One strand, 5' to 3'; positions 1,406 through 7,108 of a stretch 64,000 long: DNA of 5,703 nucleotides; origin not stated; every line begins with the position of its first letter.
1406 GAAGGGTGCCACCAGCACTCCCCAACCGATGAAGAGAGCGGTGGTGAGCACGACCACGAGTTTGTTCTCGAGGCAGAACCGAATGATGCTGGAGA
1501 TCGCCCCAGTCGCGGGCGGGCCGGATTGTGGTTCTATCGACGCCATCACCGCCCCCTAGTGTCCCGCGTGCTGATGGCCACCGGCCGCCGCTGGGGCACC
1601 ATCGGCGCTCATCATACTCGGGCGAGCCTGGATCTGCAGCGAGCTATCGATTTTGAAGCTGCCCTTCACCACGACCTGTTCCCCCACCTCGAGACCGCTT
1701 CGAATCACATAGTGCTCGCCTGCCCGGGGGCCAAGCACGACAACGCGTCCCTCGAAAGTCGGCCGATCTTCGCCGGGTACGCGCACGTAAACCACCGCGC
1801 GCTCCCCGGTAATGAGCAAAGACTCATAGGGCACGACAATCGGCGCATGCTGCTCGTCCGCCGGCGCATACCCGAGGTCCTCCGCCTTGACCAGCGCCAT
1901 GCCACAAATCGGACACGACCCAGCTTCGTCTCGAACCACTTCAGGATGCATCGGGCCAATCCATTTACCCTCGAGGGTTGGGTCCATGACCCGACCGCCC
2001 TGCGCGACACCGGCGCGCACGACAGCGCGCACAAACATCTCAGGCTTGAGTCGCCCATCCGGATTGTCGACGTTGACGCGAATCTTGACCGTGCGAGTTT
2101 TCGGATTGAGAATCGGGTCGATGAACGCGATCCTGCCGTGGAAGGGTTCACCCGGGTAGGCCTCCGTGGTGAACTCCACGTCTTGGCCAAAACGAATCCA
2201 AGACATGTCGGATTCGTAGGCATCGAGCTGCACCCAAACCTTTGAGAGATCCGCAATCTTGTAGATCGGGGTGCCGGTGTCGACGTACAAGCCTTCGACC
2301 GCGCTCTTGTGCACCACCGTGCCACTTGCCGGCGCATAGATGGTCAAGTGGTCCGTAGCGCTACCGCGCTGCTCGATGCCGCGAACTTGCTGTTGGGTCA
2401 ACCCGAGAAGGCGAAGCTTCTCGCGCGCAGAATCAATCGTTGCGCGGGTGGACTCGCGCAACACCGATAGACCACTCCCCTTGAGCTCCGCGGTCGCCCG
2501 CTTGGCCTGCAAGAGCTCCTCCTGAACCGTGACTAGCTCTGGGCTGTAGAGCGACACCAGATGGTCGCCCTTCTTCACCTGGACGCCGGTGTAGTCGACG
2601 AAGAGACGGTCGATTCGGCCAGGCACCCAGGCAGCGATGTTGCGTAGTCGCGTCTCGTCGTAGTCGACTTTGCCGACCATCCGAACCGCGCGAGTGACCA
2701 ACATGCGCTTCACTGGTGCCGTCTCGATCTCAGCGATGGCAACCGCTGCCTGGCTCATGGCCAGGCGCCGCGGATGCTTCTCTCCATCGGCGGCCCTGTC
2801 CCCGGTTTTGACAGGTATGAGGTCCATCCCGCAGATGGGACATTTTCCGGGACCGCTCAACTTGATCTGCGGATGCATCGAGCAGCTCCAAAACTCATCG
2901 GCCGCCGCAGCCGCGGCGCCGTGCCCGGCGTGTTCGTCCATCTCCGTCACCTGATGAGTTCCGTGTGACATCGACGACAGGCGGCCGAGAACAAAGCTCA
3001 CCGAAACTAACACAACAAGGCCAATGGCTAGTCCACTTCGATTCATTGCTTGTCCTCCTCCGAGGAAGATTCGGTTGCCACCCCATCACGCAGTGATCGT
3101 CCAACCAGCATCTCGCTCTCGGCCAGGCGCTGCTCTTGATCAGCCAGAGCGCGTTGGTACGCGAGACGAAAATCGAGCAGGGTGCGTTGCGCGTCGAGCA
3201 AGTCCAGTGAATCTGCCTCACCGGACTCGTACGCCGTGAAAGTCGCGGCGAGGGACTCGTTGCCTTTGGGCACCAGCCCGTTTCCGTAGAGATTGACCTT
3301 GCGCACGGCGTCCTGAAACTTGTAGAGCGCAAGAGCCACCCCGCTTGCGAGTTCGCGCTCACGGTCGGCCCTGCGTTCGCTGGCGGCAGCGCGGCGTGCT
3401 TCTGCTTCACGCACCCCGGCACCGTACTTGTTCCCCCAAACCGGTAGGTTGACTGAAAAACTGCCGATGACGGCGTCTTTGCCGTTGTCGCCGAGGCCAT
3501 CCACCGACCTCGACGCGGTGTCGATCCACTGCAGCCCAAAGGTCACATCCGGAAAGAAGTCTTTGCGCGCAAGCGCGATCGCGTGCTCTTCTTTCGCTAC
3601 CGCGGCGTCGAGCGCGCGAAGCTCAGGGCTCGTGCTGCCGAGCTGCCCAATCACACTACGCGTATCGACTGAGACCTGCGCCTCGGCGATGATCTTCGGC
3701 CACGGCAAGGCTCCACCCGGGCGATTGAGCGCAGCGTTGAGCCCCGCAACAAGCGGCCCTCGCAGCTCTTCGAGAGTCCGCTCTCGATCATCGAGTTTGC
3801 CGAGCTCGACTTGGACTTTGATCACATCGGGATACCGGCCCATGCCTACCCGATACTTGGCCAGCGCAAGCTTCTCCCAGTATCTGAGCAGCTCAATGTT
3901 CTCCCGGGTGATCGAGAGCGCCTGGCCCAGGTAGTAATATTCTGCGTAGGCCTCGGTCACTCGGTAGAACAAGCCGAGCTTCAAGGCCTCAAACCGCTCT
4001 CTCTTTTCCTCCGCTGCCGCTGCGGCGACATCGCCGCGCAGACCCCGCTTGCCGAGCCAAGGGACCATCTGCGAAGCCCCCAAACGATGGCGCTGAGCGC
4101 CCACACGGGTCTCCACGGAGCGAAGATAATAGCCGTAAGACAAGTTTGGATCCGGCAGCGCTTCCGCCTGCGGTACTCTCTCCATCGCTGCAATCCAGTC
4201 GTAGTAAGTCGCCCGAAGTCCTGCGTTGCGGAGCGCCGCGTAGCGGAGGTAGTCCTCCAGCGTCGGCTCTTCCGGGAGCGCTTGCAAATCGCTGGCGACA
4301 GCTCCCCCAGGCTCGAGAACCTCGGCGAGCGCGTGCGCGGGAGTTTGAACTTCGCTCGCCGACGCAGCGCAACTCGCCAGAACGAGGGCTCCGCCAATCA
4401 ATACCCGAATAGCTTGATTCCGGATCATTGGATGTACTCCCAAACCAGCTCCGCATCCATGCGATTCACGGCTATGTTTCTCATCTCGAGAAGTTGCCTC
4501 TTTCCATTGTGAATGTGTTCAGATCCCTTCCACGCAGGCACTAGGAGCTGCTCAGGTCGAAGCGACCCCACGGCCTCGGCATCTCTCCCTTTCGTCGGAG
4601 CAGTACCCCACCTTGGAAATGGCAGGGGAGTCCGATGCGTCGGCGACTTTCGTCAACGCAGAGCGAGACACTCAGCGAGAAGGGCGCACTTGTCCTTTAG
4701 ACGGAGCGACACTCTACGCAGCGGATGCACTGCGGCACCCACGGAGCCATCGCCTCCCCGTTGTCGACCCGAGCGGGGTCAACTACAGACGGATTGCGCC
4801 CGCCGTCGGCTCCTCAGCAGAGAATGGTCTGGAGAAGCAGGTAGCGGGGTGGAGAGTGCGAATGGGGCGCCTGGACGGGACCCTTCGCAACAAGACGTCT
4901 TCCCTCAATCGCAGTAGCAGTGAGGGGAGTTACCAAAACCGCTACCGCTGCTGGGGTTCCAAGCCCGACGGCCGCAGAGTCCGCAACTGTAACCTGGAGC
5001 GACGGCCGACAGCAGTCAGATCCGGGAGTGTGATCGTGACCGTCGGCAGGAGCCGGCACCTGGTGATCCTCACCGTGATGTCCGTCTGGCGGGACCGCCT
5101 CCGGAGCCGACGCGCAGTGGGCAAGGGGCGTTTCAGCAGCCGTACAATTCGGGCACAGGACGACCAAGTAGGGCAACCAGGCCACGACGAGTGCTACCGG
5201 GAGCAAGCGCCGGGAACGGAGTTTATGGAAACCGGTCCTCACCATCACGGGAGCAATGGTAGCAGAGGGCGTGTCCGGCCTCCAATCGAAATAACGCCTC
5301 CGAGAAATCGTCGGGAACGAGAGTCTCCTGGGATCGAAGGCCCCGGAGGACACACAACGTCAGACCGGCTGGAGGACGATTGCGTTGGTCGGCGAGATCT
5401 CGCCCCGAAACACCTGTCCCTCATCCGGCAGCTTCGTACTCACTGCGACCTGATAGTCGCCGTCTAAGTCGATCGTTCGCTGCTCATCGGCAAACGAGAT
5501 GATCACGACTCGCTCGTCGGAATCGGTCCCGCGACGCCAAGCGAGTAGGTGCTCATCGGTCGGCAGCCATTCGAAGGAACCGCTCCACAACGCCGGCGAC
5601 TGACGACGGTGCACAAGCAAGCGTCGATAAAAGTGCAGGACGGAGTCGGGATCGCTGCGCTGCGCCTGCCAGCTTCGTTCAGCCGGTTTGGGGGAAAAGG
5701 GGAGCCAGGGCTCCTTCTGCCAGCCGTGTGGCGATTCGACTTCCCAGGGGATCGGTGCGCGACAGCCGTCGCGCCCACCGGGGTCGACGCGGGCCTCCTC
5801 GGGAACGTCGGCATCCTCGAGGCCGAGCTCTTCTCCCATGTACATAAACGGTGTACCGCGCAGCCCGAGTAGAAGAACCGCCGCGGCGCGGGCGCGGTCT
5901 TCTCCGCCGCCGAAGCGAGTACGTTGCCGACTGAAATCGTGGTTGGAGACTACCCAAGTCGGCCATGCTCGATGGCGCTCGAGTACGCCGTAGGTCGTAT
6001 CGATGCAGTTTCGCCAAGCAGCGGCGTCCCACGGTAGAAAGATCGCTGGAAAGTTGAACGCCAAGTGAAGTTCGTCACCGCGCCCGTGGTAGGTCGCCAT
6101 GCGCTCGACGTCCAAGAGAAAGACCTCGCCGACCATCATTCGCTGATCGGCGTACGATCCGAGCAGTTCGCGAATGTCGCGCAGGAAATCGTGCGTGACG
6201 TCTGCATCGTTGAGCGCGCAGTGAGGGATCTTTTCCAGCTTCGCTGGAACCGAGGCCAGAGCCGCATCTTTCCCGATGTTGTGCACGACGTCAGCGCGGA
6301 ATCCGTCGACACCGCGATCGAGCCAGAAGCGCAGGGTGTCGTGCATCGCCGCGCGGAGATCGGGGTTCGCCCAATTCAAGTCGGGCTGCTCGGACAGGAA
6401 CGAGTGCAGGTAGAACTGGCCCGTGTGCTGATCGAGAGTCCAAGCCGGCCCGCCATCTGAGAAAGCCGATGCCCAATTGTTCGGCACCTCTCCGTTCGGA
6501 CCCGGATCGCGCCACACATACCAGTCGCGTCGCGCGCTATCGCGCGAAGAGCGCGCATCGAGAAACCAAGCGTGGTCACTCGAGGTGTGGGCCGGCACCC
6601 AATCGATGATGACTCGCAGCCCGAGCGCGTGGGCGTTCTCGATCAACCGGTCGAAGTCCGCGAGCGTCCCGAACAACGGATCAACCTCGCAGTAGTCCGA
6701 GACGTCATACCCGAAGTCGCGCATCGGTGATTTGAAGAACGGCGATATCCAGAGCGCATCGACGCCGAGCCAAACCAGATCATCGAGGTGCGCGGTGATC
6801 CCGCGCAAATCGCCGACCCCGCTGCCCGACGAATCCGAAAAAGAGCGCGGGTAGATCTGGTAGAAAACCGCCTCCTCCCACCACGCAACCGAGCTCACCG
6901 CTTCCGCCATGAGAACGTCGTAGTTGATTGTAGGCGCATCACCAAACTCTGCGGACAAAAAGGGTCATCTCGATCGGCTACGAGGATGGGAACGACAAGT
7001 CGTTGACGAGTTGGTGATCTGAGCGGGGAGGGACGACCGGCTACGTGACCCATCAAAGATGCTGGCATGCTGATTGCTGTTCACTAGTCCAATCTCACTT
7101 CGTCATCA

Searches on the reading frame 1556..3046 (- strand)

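Call 72: search_protein_families(library=pfam, proteins=[window:1556-3046:-], max_evalue=0.00001)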
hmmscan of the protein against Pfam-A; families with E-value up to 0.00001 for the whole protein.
window:1556-3046:- (496 aa): 3 families
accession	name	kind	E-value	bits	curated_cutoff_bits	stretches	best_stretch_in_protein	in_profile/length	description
PF16576.10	HlyD_D23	-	1.8e-76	256.6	30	1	118-339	3-214/214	Barrel-sandwich domain of CusB or HlyD membrane-fusion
PF19335.5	HMBD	-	4.9e-26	90.8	23.6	2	361-387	1-27/28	Heavy metal binding domain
PF13437.12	HlyD_3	-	1.2e-18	68.2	22.2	1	235-335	1-105/106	HlyD family secretion protein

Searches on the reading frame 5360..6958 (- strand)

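Call 72: search_protein_families(library=pfam, proteins=[window:5360-6958:-], max_evalue=0.00001)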
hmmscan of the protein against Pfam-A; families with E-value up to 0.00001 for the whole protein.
window:5360-6958:- (532 aa): 1 family
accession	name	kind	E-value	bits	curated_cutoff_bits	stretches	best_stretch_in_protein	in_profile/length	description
PF00128.31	Alpha-amylase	-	6.4e-115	385.4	22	1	34-459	1-445/446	Alpha amylase, catalytic domain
